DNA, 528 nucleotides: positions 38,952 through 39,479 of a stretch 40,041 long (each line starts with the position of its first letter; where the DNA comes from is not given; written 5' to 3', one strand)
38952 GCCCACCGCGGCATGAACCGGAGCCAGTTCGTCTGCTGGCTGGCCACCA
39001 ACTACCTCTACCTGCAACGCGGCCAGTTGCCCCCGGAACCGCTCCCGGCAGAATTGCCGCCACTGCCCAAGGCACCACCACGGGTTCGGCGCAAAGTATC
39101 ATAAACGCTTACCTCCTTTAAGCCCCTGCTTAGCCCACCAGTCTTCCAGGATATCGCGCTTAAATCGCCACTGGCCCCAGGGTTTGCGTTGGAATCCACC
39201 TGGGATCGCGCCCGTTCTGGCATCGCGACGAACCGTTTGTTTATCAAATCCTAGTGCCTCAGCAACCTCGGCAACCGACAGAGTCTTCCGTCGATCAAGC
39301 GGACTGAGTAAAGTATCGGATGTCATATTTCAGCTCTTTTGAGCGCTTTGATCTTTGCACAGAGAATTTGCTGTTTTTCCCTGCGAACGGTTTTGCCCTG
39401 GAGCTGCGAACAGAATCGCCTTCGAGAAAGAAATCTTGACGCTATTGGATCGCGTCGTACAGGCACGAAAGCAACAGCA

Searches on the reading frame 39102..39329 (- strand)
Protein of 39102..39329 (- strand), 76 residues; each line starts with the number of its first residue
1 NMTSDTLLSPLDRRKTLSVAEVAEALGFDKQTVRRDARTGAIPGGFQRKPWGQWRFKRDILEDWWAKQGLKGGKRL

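Call 72: search_protein_families(library=pfam, proteins=[window:39102-39329:-], max_evalue=0.1)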
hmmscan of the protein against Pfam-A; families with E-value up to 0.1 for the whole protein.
window:39102-39329:- (76 aa): 8 families
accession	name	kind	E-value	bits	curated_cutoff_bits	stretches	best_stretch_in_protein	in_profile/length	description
PF12728.13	HTH_17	-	1.9e-10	41.3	27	1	17-68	2-50/51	Helix-turn-helix domain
PF08220.18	HTH_DeoR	-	4e-05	23.7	21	1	6-36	4-34/57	DeoR-like helix-turn-helix domain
PF12802.13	MarR_2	-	0.014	16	27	1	11-35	14-39/61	MarR family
PF13384.12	HTH_23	-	0.037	14.3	24.6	1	17-35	18-36/50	Homeodomain-like domain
PF08279.18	HTH_11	-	0.048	14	25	1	11-36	9-35/55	HTH domain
PF13560.12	HTH_31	-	0.068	13.9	27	1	14-36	12-34/64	Helix-turn-helix domain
PF13936.12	HTH_38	-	0.076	13.2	27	0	15-35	19-39/44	Helix-turn-helix domain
PF08281.18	Sigma70_r4_2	-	0.091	12.9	25.7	0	16-35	26-45/54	Sigma-70, region 4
